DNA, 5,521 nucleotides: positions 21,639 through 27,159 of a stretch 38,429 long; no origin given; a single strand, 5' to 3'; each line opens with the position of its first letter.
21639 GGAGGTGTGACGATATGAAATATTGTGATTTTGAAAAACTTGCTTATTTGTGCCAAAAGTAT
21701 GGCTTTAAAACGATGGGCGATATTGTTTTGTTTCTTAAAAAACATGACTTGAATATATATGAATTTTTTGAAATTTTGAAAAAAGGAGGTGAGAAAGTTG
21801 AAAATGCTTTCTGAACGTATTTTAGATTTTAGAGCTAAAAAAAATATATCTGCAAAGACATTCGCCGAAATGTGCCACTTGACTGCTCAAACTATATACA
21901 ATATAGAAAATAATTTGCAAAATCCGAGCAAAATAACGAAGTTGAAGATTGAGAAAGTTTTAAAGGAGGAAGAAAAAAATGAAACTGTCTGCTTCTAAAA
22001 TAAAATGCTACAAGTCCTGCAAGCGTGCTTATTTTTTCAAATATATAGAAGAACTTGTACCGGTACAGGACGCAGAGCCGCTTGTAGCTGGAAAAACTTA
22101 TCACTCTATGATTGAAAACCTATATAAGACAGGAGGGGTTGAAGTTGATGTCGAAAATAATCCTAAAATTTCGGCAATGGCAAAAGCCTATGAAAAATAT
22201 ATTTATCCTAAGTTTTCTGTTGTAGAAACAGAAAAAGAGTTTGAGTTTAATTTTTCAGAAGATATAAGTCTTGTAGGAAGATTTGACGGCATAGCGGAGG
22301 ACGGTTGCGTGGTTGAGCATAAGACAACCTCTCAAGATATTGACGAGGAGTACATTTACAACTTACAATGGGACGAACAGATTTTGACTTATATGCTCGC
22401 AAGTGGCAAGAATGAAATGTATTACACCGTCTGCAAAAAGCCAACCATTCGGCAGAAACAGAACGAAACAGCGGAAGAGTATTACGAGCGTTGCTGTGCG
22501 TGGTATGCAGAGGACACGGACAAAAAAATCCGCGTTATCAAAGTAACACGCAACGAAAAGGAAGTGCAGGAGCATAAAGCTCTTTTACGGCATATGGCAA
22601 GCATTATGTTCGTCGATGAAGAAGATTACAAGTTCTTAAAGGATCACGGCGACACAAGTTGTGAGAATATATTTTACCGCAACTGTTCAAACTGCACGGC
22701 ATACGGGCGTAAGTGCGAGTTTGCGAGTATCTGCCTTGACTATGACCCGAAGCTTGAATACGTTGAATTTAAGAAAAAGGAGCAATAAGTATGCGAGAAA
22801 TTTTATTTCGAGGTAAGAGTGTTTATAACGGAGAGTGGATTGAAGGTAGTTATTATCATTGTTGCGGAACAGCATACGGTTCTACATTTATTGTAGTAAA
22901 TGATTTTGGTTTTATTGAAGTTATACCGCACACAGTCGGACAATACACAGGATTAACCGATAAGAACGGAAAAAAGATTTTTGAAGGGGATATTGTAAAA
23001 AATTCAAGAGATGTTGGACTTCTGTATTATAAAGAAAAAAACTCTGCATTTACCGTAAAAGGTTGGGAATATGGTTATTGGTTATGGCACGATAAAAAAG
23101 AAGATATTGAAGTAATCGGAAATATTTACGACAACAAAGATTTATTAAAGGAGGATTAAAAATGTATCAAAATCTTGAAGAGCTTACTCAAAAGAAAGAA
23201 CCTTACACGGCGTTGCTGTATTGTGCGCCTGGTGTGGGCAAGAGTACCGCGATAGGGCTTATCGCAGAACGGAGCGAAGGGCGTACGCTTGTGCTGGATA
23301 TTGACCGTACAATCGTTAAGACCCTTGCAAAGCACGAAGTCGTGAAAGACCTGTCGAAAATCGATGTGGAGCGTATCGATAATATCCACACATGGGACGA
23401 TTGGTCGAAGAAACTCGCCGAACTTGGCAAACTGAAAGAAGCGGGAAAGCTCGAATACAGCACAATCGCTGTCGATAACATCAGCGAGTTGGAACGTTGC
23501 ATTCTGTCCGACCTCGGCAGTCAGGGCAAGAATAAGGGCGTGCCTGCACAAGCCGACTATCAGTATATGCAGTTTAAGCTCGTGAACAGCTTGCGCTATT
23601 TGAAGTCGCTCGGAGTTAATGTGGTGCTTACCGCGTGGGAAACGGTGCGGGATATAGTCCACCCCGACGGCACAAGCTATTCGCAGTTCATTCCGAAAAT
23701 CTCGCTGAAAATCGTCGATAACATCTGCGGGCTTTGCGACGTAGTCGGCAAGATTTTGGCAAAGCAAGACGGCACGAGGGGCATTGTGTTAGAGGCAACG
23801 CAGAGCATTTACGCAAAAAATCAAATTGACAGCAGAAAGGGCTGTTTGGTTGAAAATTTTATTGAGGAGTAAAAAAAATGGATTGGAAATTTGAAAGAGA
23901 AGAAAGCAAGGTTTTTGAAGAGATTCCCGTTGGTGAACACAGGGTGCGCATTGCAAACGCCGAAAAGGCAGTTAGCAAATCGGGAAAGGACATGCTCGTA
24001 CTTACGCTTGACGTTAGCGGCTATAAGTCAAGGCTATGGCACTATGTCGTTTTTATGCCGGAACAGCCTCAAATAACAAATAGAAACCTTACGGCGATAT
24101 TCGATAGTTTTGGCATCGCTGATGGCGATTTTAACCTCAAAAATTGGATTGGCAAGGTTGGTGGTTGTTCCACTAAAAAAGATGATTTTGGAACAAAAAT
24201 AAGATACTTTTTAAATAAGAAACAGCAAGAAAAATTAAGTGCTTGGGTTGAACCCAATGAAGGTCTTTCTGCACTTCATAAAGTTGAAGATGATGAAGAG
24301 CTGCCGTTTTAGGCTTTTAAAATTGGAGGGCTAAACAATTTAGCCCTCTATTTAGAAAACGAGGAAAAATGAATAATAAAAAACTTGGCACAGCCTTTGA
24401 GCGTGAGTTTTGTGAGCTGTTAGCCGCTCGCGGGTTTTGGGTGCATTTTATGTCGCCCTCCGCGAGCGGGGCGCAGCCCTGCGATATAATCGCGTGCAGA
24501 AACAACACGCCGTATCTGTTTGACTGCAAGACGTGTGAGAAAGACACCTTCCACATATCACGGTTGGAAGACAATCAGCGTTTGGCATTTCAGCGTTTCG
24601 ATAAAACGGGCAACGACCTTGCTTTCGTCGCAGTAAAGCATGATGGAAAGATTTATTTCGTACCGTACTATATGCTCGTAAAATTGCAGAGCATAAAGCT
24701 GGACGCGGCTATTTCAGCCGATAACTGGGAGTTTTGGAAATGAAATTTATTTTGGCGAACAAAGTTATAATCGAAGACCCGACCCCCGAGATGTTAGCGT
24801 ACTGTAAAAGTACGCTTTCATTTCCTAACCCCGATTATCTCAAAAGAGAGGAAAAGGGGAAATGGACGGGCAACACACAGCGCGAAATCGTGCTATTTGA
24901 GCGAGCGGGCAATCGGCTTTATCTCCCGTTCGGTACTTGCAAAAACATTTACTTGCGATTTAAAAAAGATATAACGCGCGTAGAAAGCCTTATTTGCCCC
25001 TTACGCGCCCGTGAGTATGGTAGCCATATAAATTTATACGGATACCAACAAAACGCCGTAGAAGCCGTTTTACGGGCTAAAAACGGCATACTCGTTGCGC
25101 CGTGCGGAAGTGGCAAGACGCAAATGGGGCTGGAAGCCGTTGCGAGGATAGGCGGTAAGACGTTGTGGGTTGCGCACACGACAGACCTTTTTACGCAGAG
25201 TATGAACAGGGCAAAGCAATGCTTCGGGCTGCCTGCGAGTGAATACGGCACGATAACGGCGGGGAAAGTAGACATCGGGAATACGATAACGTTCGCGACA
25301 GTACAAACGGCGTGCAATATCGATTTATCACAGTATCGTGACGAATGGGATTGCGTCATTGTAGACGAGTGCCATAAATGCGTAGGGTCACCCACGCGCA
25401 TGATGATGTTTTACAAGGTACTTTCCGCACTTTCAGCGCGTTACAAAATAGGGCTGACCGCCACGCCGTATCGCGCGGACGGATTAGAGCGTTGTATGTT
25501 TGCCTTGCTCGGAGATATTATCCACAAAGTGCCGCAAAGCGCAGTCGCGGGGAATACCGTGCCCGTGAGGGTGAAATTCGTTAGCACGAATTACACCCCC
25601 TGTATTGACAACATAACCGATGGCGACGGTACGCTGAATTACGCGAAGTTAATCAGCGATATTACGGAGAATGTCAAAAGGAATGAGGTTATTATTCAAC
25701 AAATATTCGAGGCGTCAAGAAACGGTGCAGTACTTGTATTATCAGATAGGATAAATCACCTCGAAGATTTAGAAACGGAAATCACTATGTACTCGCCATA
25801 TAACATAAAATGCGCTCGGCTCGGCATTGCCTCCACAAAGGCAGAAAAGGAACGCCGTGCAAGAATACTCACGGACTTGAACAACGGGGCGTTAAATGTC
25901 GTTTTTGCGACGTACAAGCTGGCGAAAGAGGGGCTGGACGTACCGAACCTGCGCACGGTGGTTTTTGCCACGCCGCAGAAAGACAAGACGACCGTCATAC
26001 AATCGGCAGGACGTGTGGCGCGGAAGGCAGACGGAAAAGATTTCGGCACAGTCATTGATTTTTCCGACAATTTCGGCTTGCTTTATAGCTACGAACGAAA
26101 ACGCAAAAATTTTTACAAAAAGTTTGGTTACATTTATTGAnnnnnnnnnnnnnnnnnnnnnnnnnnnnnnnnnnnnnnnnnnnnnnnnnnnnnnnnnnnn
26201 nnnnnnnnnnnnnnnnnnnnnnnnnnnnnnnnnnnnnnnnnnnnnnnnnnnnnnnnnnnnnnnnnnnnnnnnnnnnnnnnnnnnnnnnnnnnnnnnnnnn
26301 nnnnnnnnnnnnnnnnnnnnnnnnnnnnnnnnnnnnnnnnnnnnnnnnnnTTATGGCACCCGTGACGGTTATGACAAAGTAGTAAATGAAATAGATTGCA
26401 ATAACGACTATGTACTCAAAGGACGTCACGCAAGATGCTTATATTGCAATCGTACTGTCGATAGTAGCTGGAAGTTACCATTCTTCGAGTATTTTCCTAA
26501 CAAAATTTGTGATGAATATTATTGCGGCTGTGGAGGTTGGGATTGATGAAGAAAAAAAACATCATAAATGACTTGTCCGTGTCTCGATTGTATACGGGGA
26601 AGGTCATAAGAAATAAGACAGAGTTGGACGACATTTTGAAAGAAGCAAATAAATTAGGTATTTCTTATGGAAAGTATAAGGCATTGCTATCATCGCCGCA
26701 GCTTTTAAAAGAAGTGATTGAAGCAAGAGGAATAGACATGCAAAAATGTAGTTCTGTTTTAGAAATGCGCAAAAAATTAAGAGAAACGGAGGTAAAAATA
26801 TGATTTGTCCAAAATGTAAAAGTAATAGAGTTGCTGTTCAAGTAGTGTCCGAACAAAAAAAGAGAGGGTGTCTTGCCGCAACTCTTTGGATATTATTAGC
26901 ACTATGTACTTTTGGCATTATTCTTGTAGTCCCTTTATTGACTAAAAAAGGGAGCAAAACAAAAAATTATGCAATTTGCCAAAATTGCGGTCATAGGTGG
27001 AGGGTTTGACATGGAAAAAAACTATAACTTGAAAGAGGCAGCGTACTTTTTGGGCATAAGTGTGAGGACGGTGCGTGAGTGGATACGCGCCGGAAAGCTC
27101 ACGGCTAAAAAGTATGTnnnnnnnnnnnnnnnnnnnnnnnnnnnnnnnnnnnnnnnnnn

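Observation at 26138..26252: Inverted internal copy of the terminal-repeat core just downstream of a consensus promoter; recurring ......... motif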

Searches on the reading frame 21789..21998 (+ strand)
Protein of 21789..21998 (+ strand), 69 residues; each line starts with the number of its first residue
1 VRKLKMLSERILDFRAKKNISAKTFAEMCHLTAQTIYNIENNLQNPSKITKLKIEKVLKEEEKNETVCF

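Call 11: search_protein_families(library=phrogs, proteins=[window:21789-21998:+], max_evalue=0.001)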
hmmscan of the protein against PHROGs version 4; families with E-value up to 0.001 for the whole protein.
window:21789-21998:+ (69 aa): 5 families
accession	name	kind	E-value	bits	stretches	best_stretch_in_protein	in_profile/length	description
phrog_8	-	transcription regulation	8.6e-09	36.3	1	1-58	71-128/346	transcriptional regulator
phrog_3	-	transcription regulation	8e-08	33.4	1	2-61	84-141/430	transcriptional repressor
phrog_2439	-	transcription regulation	6.7e-06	26.2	1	3-59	4-60/367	transcriptional regulator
phrog_2104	-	unknown function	0.00018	22.7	1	5-59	38-92/103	-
phrog_2328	-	transcription regulation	0.00096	19.9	1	7-53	16-62/128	transcriptional repressor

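Call 74: search_protein_families(library=pfam, proteins=[window:21789-21998:+], max_evalue=0.01)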
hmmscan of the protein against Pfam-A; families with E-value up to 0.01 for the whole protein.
window:21789-21998:+ (69 aa): 3 families
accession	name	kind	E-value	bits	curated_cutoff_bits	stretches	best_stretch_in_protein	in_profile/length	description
PF01381.28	HTH_3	-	2.1e-08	34.5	23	1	13-59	3-49/55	Helix-turn-helix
PF12844.13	HTH_19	-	0.00058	20.2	30.2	1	9-48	2-36/64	Helix-turn-helix domain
PF13443.12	HTH_26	-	0.0073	17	22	0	12-42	3-33/63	Cro/C1-type HTH DNA-binding domain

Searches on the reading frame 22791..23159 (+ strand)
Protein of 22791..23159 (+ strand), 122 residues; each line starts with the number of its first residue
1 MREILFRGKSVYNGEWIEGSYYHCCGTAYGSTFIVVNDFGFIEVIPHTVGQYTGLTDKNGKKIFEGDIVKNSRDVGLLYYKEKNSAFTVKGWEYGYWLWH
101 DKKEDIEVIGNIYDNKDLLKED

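Call 11: search_protein_families(library=phrogs, proteins=[window:22791-23159:+], max_evalue=0.001)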
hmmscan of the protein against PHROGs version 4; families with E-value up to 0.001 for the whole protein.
window:22791-23159:+ (122 aa): 5 families
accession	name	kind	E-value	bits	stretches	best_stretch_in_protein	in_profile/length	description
phrog_98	-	unknown function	2.7e-29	103.2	1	1-121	25-152/208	-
phrog_8684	-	unknown function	2.7e-29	103.2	1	1-88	2-100/164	-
phrog_24347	-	unknown function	6.1e-08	33.2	1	40-119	163-241/245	-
phrog_9107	-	unknown function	4.4e-05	24.1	1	36-74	49-84/209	-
phrog_9246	-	unknown function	0.00018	22.7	1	51-73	55-77/82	-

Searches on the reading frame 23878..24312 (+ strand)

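Call 11: search_protein_families(library=phrogs, proteins=[window:23878-24312:+], max_evalue=0.001)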
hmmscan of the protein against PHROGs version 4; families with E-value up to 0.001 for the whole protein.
window:23878-24312:+ (144 aa): 1 family
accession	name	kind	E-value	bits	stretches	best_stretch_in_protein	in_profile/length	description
phrog_378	-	DNA, RNA and nucleotide metabolism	6.3e-07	30.8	1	9-89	11-104/163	single strand DNA binding protein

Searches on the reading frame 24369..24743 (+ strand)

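Call 11: search_protein_families(library=phrogs, proteins=[window:24369-24743:+], max_evalue=0.001)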
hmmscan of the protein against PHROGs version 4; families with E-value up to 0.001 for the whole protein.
window:24369-24743:+ (124 aa): 4 families
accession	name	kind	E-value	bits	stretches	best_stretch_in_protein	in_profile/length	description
phrog_843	-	DNA, RNA and nucleotide metabolism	6e-14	53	1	33-107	54-129/177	Holliday junction resolvase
phrog_6591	-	DNA, RNA and nucleotide metabolism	2.2e-08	34.9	1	1-92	1-93/124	Holliday junction resolvase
phrog_5018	-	unknown function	5.2e-06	27.7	1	1-99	2-99/134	-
phrog_244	-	DNA, RNA and nucleotide metabolism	7.2e-05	24.2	1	2-64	7-69/186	RusA-like Holliday junction resolvase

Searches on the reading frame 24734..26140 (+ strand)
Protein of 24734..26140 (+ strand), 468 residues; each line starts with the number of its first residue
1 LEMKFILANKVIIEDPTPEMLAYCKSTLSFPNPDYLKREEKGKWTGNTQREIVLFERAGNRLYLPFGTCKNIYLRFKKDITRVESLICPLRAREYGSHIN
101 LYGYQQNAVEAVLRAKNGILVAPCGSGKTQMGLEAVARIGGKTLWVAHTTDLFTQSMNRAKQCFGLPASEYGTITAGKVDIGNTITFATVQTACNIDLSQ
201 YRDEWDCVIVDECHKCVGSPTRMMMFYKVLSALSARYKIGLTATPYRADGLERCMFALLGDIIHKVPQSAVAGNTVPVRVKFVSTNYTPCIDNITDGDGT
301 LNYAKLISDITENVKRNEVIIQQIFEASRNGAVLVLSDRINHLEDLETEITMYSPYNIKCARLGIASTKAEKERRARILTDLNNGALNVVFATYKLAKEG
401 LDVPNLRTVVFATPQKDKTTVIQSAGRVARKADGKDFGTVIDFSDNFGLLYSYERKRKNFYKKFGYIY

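Call 11: search_protein_families(library=phrogs, proteins=[window:24734-26140:+], max_evalue=0.001)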
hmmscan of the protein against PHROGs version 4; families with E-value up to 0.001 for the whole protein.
window:24734-26140:+ (468 aa): 10 families
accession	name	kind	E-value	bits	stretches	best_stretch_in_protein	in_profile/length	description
phrog_16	-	DNA, RNA and nucleotide metabolism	8.2e-66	223.9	1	64-454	242-611/986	DNA helicase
phrog_9690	-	DNA, RNA and nucleotide metabolism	1.6e-32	113.8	1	197-450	33-275/306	DNA helicase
phrog_62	-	DNA, RNA and nucleotide metabolism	5.4e-14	51.6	1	93-251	689-855/1881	DNA helicase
phrog_16259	-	DNA, RNA and nucleotide metabolism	9.7e-09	35.9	1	99-216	116-236/330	DNA helicase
phrog_16694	-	unknown function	5.2e-07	29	0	91-245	265-454/1010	-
phrog_14619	-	DNA, RNA and nucleotide metabolism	5.7e-06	27.1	1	98-192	117-218/314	DNA helicase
phrog_6819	-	DNA, RNA and nucleotide metabolism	7.9e-06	25.6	0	98-164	18-85/645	Holliday junction branch migration helicase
phrog_17901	-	DNA, RNA and nucleotide metabolism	0.00011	23.6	1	383-448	7-72/109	DNA helicase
phrog_27849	-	unknown function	0.00019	20.7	0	354-436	467-550/664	-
phrog_3830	-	unknown function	0.00021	20.6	0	207-281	400-474/1032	-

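Call 75: search_protein_families(library=pfam, proteins=[window:24734-26140:+], max_evalue=0.001)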
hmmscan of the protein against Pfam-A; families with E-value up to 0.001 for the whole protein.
window:24734-26140:+ (468 aa): 5 families
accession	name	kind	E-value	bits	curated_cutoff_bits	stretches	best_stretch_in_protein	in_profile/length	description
PF04851.21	ResIII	-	9.8e-26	91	22.5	1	99-247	2-164/164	Type III restriction enzyme, res subunit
PF00271.37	Helicase_C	-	7.8e-14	52.3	23.5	1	319-431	5-109/110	Helicase conserved C-terminal domain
PF00270.35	DEAD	-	1.1e-11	45.2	26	1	104-246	3-161/167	DEAD/DEAH box helicase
PF18766.7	SWI2_SNF2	-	2.1e-05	24.8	26.7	1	108-278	9-188/221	SWI2/SNF2 ATPase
PF13086.12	AAA_11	-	0.00047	20.4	27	0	185-218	195-227/257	AAA domain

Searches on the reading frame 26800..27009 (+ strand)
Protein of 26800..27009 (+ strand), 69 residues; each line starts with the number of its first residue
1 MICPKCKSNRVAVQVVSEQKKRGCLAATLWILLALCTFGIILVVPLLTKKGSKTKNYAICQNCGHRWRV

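Call 12: search_protein_families(library=phrogs, proteins=[window:26800-27009:+], max_evalue=0.001)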
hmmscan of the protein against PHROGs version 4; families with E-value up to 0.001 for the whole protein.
window:26800-27009:+ (69 aa): 1 family
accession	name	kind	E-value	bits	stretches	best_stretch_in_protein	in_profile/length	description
phrog_3845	-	unknown function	9.3e-07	29.9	1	2-69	156-214/216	-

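Call 74: search_protein_families(library=pfam, proteins=[window:26800-27009:+], max_evalue=0.01)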
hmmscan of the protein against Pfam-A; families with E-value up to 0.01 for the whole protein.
window:26800-27009:+ (69 aa): 5 families
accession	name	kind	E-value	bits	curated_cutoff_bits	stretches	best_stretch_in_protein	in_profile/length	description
PF10601.15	zf-LITAF-like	-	0.00014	22.4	23.8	1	1-65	6-64/70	LITAF-like zinc ribbon domain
PF01096.23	Zn_ribbon_TFIIS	-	0.00033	20.8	21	0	57-68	28-39/39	Transcription factor S-II (TFIIS)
PF08274.17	Zn_Ribbon_YjdM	-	0.0036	17.7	30.8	0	59-67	21-29/30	PhnA Zinc-Ribbon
PF08271.17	Zn_Ribbon_TF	-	0.0043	17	29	0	1-10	1-10/43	TFIIB zinc-binding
PF24859.1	FdhE_central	-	0.0092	16.5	27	0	55-69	23-37/39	FdhE, central domain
